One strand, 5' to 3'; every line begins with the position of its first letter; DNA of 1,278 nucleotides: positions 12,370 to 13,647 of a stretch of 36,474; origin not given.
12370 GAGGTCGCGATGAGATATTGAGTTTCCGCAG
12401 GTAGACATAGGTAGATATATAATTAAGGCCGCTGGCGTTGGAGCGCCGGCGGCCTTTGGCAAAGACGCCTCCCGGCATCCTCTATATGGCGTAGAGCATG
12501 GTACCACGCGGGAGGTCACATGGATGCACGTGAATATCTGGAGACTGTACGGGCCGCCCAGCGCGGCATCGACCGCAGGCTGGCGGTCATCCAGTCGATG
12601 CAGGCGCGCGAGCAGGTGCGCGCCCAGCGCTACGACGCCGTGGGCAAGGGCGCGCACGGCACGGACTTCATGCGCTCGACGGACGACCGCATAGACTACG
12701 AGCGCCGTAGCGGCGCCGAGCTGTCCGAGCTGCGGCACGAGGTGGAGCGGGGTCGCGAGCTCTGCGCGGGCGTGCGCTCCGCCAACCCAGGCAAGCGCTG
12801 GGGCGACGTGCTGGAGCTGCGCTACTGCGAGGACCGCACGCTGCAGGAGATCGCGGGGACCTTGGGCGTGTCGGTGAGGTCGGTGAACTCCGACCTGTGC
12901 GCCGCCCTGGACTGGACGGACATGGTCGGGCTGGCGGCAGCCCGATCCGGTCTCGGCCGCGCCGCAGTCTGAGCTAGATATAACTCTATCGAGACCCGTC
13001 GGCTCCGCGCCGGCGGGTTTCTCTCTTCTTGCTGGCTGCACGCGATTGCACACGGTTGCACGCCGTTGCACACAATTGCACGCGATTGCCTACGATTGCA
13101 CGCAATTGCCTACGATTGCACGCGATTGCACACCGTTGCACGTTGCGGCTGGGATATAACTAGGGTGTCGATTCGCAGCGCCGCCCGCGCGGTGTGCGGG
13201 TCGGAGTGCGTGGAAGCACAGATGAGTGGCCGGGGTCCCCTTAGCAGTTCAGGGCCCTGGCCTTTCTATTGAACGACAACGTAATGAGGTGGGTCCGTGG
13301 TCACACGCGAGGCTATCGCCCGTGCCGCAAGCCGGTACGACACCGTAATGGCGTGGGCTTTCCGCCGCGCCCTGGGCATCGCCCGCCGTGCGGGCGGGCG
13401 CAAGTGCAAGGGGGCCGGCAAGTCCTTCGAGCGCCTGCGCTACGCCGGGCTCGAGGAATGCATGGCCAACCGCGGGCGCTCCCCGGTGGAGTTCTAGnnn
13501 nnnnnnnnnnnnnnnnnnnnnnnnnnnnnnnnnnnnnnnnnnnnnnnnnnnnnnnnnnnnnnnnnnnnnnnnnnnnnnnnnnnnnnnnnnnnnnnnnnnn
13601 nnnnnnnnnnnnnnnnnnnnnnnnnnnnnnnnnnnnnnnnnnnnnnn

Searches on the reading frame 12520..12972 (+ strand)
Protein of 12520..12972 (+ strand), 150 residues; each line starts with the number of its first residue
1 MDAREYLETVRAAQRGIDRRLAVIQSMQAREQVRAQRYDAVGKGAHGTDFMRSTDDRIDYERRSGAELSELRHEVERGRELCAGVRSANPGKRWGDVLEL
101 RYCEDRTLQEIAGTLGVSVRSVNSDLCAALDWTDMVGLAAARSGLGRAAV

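Call 10: search_protein_families(library=pfam, max_evalue=0.01, proteins=[window:12520-12972:+])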
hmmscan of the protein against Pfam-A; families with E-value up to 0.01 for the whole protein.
window:12520-12972:+ (150 aa): 2 families
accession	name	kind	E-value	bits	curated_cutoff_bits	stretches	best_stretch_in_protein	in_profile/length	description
PF08281.18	Sigma70_r4_2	-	5e-07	29.7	25.7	1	97-130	18-51/54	Sigma-70, region 4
PF04545.22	Sigma70_r4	-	2.4e-06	27.4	24.1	1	96-124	11-39/50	Sigma-70, region 4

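Call 11: search_protein_families(library=phrogs, max_evalue=0.001, proteins=[window:12520-12972:+])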
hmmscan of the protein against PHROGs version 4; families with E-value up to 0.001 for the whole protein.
window:12520-12972:+ (150 aa): 2 families
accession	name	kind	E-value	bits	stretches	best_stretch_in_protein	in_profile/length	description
phrog_36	-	transcription regulation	1.2e-05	26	1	1-122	54-172/220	transcriptional regulator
phrog_79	-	transcription regulation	0.00055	20.7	1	92-134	92-134/156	anti-termination protein Q-like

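Call 15: find_related_loci(query=window:12520-12972:+, collection=viral_contigs, flank=4000)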
Query window:12520-12972:+ (150 aa) in viral_contigs; peptide patterns used: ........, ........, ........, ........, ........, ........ (x = any residue, [..] = any of these).
50 stretches matched a pattern; 48 encode a relative of the query (tblastn E <= 1e-3); 48 distinct loci.
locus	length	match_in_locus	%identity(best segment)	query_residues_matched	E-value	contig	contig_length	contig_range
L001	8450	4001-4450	100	1-150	1e-95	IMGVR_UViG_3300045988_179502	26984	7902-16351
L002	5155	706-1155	100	1-150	1e-95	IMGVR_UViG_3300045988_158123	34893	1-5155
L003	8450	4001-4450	99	1-150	7e-95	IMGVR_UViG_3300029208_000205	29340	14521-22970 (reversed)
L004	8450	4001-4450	98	1-150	5e-94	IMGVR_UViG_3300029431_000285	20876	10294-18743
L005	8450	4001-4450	99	1-150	7e-94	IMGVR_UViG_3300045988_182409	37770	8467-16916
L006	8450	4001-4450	99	1-150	4e-94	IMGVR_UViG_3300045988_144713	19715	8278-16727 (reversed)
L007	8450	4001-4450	99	1-150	7e-94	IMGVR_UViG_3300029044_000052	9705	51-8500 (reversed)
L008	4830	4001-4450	98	1-150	1e-93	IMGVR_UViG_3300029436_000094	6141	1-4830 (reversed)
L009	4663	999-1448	98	1-150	1e-93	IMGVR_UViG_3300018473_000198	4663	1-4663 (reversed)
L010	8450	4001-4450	98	1-150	4e-93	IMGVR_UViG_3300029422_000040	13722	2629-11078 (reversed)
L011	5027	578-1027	98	1-150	4e-93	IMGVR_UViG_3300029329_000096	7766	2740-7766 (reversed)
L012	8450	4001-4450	98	1-150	4e-93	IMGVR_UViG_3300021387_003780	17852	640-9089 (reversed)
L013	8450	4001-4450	98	1-150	2e-93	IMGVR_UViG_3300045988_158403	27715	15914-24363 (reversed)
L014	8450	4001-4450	97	1-150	5e-93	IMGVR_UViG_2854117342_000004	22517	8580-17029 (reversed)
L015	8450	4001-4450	98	1-150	1e-92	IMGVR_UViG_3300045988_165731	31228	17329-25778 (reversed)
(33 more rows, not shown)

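Call 27: find_homologous_proteins(query=window:12520-12972:+, max_evalue=0.001)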
Query window:12520-12972:+ (150 aa): 105 proteins with E <= 0.001 among 369 candidates.
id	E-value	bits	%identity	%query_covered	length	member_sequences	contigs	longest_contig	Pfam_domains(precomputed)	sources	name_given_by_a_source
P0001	3.0e-89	315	99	100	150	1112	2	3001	PF04545.23,PF08281.19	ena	-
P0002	1.0e-88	313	99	100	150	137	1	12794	PF04545.23,PF08281.19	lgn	-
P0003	1.5e-87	309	98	100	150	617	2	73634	PF04545.23,PF08281.19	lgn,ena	-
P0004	4.7e-84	298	93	100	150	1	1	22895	PF04545.23,PF08281.19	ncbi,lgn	-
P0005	1.2e-83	296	92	100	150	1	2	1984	PF04545.23,PF08281.19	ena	-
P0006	3.5e-83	295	91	100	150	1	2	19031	PF04545.23,PF08281.19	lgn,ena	-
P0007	4.2e-82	291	91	100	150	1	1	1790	PF04545.23,PF08281.19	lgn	-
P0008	5.5e-82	291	91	100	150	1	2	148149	PF04545.23,PF08281.19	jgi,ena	jgi:hypothetical protein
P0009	6.1e-82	291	95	100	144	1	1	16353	PF04545.23,PF08281.19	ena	-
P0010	6.5e-82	291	91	100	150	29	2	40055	PF04545.23,PF08281.19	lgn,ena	-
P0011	4.5e-81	288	89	100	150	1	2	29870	PF04545.23,PF08281.19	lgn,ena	-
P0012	1.4e-80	287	89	100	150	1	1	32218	PF04545.23,PF08281.19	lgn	-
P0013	3.5e-80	285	89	100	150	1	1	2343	PF04545.23,PF08281.19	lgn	-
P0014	3.5e-80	285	90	100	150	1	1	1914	PF04545.23,PF08281.19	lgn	-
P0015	1.9e-79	283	88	100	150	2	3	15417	PF04545.23,PF08281.19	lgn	-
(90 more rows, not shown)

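Call 34: find_related_loci(query=A1, collection=viral_contigs, flank=3000)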
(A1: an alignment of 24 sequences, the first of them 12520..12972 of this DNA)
Query A1 (150 aa) in viral_contigs; peptide patterns used: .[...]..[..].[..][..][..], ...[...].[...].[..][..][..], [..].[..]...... (x = any residue, [..] = any of these).
121 stretches matched a pattern; 59 encode a relative of the query (tblastn E <= 1e-3); 59 distinct loci.
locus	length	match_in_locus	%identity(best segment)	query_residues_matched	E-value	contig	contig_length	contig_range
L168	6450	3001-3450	100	1-150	1e-95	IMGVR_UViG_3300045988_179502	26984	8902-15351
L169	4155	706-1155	100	1-150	9e-96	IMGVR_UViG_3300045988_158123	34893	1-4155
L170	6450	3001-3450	99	1-150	7e-95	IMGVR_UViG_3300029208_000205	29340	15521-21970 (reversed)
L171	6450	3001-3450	98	1-150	5e-94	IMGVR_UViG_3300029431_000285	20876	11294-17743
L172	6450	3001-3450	99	1-150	7e-94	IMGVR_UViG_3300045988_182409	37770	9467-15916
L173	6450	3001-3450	99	1-150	4e-94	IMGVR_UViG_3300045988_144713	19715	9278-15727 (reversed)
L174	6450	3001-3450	99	1-150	7e-94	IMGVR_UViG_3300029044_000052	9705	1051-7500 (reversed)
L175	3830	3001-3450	98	1-150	1e-93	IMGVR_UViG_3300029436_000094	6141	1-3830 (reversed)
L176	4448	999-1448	98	1-150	1e-93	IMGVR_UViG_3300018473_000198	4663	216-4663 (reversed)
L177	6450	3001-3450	98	1-150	4e-93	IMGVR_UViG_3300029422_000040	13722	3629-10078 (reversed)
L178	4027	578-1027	98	1-150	3e-93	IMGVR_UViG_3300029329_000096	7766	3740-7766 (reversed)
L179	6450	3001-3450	98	1-150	4e-93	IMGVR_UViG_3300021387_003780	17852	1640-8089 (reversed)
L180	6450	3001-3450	98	1-150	2e-93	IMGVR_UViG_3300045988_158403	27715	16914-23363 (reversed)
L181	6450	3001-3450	97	1-150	5e-93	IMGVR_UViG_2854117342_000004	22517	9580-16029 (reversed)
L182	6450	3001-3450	98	1-150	1e-92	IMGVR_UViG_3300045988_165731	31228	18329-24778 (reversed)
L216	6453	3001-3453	54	1-150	1e-46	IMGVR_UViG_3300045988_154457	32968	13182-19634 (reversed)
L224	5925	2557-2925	34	23-138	8e-11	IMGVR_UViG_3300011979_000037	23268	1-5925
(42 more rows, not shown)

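Call 38: find_related_loci(query=window:12520-12972:+, collection=genome_contigs, flank=3000)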
Query window:12520-12972:+ (150 aa) in genome_contigs; peptide patterns used: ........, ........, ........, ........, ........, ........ (x = any residue, [..] = any of these).
128 stretches matched a pattern; 58 encode a relative of the query (tblastn E <= 1e-3); 57 distinct loci.
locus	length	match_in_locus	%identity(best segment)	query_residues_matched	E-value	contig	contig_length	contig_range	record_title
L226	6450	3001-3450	99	1-150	1e-95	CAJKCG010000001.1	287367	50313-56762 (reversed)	MAG TPA_asm: uncultured Collinsella sp. isolate ERR1190842-bin.10 genome assembly, contig: NODE_4_length_287367_cov_7.31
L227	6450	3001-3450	99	1-150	6e-95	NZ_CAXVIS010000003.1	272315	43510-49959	Collinsella aerofaciens ATCC 25986 isolate CC00578 CC00578_3_NODE_3_length_272315_cov_256.702536, whole genome shotgun s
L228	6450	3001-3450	99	1-150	2e-94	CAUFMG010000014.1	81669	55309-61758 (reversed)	MAG TPA_asm: uncultured Collinsella sp. isolate SRR20881983_bin.25_MetaWRAP_v1.3_MAG genome assembly, contig: ERZ1877514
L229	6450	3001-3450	99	1-150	7e-94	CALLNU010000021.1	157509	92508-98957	MAG TPA_asm: uncultured Collinsella sp. isolate ERR912075_bin.33_CONCOCT_v1.1_MAG genome assembly, contig: ERZ827164.54,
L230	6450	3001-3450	99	1-150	7e-94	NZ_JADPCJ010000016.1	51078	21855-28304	Collinsella aerofaciens strain D40t1_170626_B5 NODE_16_length_51078_cov_23.9652, whole genome shotgun sequence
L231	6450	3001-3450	99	1-150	7e-94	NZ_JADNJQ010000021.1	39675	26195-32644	Collinsella aerofaciens strain BSD2780120874b_170522_H1 NODE_21_length_39675_cov_53.7926, whole genome shotgun sequence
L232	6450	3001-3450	99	1-150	7e-94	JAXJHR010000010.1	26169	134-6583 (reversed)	MAG: Collinsella aerofaciens isolate DOME_MAG_12853 12853_W0125_k141_7856, whole genome shotgun sequence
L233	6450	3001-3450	99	1-150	7e-94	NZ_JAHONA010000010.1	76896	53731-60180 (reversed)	Collinsella aerofaciens strain MSK.1.11 NODE_10_length_76896_cov_414.946, whole genome shotgun sequence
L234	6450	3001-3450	99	1-150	7e-94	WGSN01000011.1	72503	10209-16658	MAG: Collinsella sp. isolate COPD014 SA9257_bin.10_contig_11, whole genome shotgun sequence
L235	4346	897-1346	98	1-150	1e-93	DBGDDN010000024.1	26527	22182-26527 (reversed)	MAG TPA_asm: Collinsella sp. isolate MAG12076 k119_2729, whole genome shotgun sequence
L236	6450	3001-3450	99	1-150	2e-93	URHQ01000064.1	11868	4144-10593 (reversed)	uncultured Collinsella sp. isolate UMGS1013 genome assembly, contig: NODE_741_length_11868_cov_7.14941, whole genome sho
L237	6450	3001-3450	99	1-150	1e-93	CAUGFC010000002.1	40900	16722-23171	MAG TPA_asm: uncultured Olsenella sp. isolate SRR16280045_bin.65_MetaWRAP_v1.3_MAG genome assembly, contig: ERZ19289372.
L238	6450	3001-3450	98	1-150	1e-93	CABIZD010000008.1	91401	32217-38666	Coriobacteriaceae bacterium isolate MGYG-HGUT-00094 genome assembly, contig: .20287_6_70.8, whole genome shotgun sequenc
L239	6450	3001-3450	98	1-150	4e-93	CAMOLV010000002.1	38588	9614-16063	MAG: uncultured Coriobacteriales bacterium isolate SRR873601_bin.12_metaWRAP_v1.3_MAG genome assembly, contig: NODE_2241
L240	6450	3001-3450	98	1-150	2e-93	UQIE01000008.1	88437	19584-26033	uncultured Collinsella sp. isolate UMGS306 genome assembly, contig: NODE_70_length_88437_cov_121.668, whole genome shotg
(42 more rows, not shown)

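Call 45: predict_structure(alignment_id=A1)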
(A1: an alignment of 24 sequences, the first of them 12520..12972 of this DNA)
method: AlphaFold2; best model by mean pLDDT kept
length: 150 residues; sequences in the alignment: 24
mean_pLDDT: 89.4   pTM: 0.79
mean pLDDT of the five models: 89.4, 88.6, 88.6, 87.8, 87.3
residues with pLDDT >= 90: 107; 70-90: 24; 50-70: 17; < 50: 2
segments of 3 or more residues with pLDDT < 50: none
pLDDT, mean of each block of 10 residues (from residue 1): 96 97 90 71 57 84 93 98 96 97 98 98 98 95 74
secondary structure, 60 per line:
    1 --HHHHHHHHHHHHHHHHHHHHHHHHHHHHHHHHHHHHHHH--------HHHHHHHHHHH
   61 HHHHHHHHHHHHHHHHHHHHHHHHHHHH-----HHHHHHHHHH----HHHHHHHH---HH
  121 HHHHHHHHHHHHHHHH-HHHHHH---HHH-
elements in order: H3-41 H50-88 H94-103 H108-115 H119-136 H138-143

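Call 47: fold_search(model_id=the predicted structure, library=pdb)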
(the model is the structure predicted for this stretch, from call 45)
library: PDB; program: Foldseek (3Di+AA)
matches with E <= 10: 161; with E <= 0.001: 0
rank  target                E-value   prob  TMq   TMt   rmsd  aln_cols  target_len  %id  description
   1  6dxo_A                5.0e-01  0.69  0.30  0.33  14.5       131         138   20  1.8 A structure of RsbN-BldN complex. (released 2018-07-11)
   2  8z6g_B                1.1e+00  0.35  0.28  0.25  13.3       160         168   19  the AlgU-MucAcyto complex structure in Pseudomonas aeruginosa (released 2024-05-08)
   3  1or7_A                1.2e+00  0.28  0.28  0.24  16.8       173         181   16  Crystal Structure of Escherichia coli sigmaE with the Cytoplasmic Domain of its Anti-sigma RseA (released 2003-04-15)
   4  5wuq_B                1.2e+00  0.35  0.27  0.26  15.2       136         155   15  Crystal structure of SigW in complex with its anti-sigma RsiW, a zinc binding form (released 2017-03-29)
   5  1s7o_B                1.3e+00  0.99  0.26  0.37   0.6        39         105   31  Crystal structure of putative DNA binding protein SP_1288 from Streptococcus pygenes (released 2004-06-29)
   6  6dv9_F                1.3e+00  0.41  0.30  0.27  14.5       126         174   18  Crystal structure of Mycobacterium tuberculosis transcription initiation complex(ECF sigma factor L) containing 5nt RN (released 2019-02-20)
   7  1xsv_A                1.4e+00  0.99  0.26  0.36   0.7        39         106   38  X-ray crystal structure of conserved hypothetical UPF0122 protein SAV1236 from Staphylococcus aureus subsp. aureus Mu5 (released 2004-10-26)
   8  8z6g_D                1.5e+00  0.25  0.28  0.25  13.7       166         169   19  the AlgU-MucAcyto complex structure in Pseudomonas aeruginosa (released 2024-05-08)
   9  3hug_K                1.6e+00  0.97  0.29  0.58   2.7        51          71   25  Crystal structure of Mycobacterium tuberculosis anti-sigma factor RslA in complex with -35 promoter binding domain of  (released 2010-03-02)
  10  3hug_E                1.6e+00  0.87  0.29  0.57   4.7        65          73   22  Crystal structure of Mycobacterium tuberculosis anti-sigma factor RslA in complex with -35 promoter binding domain of  (released 2010-03-02)
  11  9a58_A                1.6e+00  0.54  0.28  0.12   8.8        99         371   21  Integrative model of SIGA-RPOC by crosslinking MS and deep learning (released 2024-09-18)
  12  6in7_B                1.6e+00  0.28  0.28  0.24  14.2       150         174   17  Crystal structure of AlgU in complex with MucA(cyto) (released 2019-07-24)
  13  7lq4_A                1.6e+00  0.28  0.32  0.25  13.9       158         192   20  Rr (RsiG)2-(c-di-GMP)2-WhiG complex (released 2021-07-14)
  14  8jzt_A                1.7e+00  0.99  0.26  0.68   0.4        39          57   33  The sigF and anti-sigma factor complex (released 2024-10-16)
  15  3hug_C                1.7e+00  0.97  0.27  0.51   3.0        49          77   22  Crystal structure of Mycobacterium tuberculosis anti-sigma factor RslA in complex with -35 promoter binding domain of  (released 2010-03-02)
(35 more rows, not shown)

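Call 57: search_protein_families(library=phrogs, max_evalue=0.001, proteins=[L004:4975-5382:+, L004:5532-6578:+, L004:6957-7433:+, L004:7357-8448:+, L216:3001-3456:+, L224:2557-2961:+])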
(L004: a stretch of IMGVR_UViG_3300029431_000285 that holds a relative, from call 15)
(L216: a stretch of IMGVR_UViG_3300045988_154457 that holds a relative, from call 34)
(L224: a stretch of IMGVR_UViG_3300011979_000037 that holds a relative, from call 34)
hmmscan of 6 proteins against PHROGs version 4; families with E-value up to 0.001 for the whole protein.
L004:4975-5382:+ (135 aa): 7 families
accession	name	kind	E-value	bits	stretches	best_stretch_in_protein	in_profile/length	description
phrog_338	-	DNA, RNA and nucleotide metabolism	2.2e-21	77.6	1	3-89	185-267/340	HNH endonuclease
phrog_8660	-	DNA, RNA and nucleotide metabolism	6.8e-09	37.1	1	9-90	110-190/196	HNH endonuclease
phrog_5718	-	DNA, RNA and nucleotide metabolism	8.7e-09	35.9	1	13-123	118-230/394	HNH endonuclease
phrog_9508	-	DNA, RNA and nucleotide metabolism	1.5e-08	35.8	1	16-79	13-74/171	HNH endonuclease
phrog_1035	-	DNA, RNA and nucleotide metabolism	1.1e-06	29.7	1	18-95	154-229/271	endonuclease VII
phrog_6050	-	DNA, RNA and nucleotide metabolism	1.8e-06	28.1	1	17-112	305-375/402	HNH endonuclease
phrog_960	-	DNA, RNA and nucleotide metabolism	0.00056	19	1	25-98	229-291/991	HNH endonuclease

L004:5532-6578:+ (348 aa): 14 families
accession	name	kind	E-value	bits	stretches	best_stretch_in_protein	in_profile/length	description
phrog_940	-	DNA, RNA and nucleotide metabolism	1.5e-90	305.2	2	138-330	160-354/388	nuclease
phrog_8680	-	unknown function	1.3e-67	228.2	1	131-330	7-205/221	-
phrog_620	-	DNA, RNA and nucleotide metabolism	8.6e-33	115.2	1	2-121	11-127/217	ParB-like partition protein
phrog_498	-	other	1.5e-25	90.8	1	2-123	37-158/633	DNA methyltransferase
phrog_8071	-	DNA, RNA and nucleotide metabolism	3.7e-22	80.1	1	2-121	9-124/389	ParB-like partition protein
phrog_15396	-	DNA, RNA and nucleotide metabolism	7.1e-21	76.2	1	2-121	6-123/258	ParB-like partition nuclease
phrog_930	-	DNA, RNA and nucleotide metabolism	1.2e-15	59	1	2-129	9-131/223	ParB-like partition protein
phrog_18056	-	DNA, RNA and nucleotide metabolism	1.8e-12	47.9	1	2-92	5-90/387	ParB-like partition nuclease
phrog_723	-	DNA, RNA and nucleotide metabolism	7.4e-11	43.3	1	2-116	15-128/223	ParB-like partition protein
phrog_4715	-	DNA, RNA and nucleotide metabolism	4.9e-08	32.8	1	3-98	150-246/630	ParB-like partition protein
phrog_9353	-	unknown function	1.6e-07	32.4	1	16-122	27-131/245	-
phrog_6218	-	DNA, RNA and nucleotide metabolism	6e-05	23.4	1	3-68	8-76/506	ParB-like partition protein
phrog_3264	-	DNA, RNA and nucleotide metabolism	0.00029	21.5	1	5-93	54-141/337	ParB-like partition protein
phrog_12047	-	DNA, RNA and nucleotide metabolism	0.00057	20.5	1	2-91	2-85/301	ParB-like partition nuclease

L004:6957-7433:+ (158 aa): 1 family
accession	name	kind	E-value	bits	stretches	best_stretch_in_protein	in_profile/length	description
phrog_83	-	head and packaging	2.7e-09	37.9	1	50-126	100-174/246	terminase small subunit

L004:7357-8448:+ (364 aa): 6 families
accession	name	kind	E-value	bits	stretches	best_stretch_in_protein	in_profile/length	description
phrog_9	-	head and packaging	4.3e-35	122.8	1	12-345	54-498/812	terminase large subunit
phrog_17688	-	unknown function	6.3e-29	102.3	1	15-282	6-262/290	-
phrog_2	-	head and packaging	1.6e-11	44.7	1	50-220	265-406/807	terminase large subunit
phrog_6910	-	unknown function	1.9e-07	31.9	1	132-203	49-116/125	-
phrog_7579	-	head and packaging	5.4e-07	30.1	1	78-199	22-136/239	terminase large subunit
phrog_3167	-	unknown function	1.4e-06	29.1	1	102-187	32-112/124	-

L216:3001-3456:+ (152 aa): 3 families
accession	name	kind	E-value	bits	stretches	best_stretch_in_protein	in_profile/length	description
phrog_79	-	transcription regulation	9.7e-07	29.6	1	77-137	74-136/156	anti-termination protein Q-like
phrog_36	-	transcription regulation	2.4e-06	28.3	1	1-132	54-181/220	transcriptional regulator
phrog_248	-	transcription regulation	0.00089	20.4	0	24-131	37-130/161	transcriptional activator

L224:2557-2961:+ (135 aa): 3 families
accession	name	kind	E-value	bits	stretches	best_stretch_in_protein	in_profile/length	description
phrog_36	-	transcription regulation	1.6e-06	28.9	1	23-119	98-184/220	transcriptional regulator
phrog_79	-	transcription regulation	5.6e-05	23.9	1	78-121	93-136/156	anti-termination protein Q-like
phrog_645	-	DNA, RNA and nucleotide metabolism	0.00089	20.4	1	86-118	34-66/196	Rnase E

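Call 60: search_protein_families(library=ncbifam, max_evalue=0.01, proteins=[window:12520-12972:+, L216:3001-3456:+])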
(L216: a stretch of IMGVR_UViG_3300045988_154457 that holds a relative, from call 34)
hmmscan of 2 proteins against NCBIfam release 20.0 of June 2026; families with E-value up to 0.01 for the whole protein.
window:12520-12972:+ (150 aa): 5 families
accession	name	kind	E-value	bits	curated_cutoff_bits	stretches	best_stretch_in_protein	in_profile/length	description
TIGR02937.1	sigma70-ECF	superfamily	6.2e-05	22.7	42.9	1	96-129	124-157/165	sigma-70 family RNA polymerase sigma factor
TIGR02983.1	SigE-fam_strep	subfamily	8.6e-05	22.5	141.55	1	82-130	105-151/162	SigE family RNA polymerase sigma factor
TIGR02985.1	Sig70_bacteroi1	subfamily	0.0021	18.3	126.4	1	96-130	121-155/162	RNA polymerase sigma-70 factor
TIGR02999.1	Sig-70_X6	subfamily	0.0023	17.8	126.15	1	93-132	138-177/183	ECF-type sigma factor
NF053879.1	RNAPolSigSigVBac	equivalog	0.0092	15.7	190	0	14-131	36-149/160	RNA polymerase sigma factor SigV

L216:3001-3456:+ (152 aa): 0 families

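Call 62: search_dna_similar(query=window:12520-12972:+, collection=phages, mode=protein, max_evalue=0.01, max_rows=25)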
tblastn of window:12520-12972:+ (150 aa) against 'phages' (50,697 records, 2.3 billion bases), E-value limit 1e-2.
No match.

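Call 74: search_solved_structures(query=A1, max_evalue=1, show_alignments=1)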
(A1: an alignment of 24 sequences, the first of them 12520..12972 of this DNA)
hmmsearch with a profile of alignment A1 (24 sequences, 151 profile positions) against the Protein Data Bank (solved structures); distinct sequences matched with E-value up to 1: 3.
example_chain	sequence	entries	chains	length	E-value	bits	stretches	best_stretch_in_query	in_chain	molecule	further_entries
8ec3_A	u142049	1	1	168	0.032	17.6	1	4-80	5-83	Fibronectin-binding protein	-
3rgw_L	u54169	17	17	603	0.17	15.2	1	73-136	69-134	Membrane-bound hydrogenase (NIFE) large subunit HOXG | Uptake hydrogenase large subunit | Uptake hydrogenase large subunit hoxG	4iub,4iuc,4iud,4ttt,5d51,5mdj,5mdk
3ayx_A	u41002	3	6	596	0.67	13.3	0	73-136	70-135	Membrane-bound hydrogenase large subunit | Hydrogenase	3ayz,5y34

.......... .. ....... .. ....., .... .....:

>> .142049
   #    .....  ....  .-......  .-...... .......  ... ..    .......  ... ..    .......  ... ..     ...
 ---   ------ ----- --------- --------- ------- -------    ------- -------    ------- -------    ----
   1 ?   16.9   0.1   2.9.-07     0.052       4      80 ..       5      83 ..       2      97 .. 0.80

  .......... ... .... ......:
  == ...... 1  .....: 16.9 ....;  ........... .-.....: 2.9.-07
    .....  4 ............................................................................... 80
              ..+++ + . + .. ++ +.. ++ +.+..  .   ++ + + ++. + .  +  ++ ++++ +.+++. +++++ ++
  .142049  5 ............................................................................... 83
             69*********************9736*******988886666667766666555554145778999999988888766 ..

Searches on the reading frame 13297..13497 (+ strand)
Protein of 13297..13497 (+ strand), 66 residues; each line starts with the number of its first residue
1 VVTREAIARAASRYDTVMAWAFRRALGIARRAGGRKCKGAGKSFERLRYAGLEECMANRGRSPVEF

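Call 10: search_protein_families(library=pfam, max_evalue=0.01, proteins=[window:13297-13497:+])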
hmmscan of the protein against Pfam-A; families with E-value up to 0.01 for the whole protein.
window:13297-13497:+ (66 aa): 0 families

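Call 11: search_protein_families(library=phrogs, max_evalue=0.001, proteins=[window:13297-13497:+])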
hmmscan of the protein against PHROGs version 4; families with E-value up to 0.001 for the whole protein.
window:13297-13497:+ (66 aa): 1 family
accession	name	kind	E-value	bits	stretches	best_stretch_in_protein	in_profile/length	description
phrog_34586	-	unknown function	5.4e-06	27.4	1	1-65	1-58/66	-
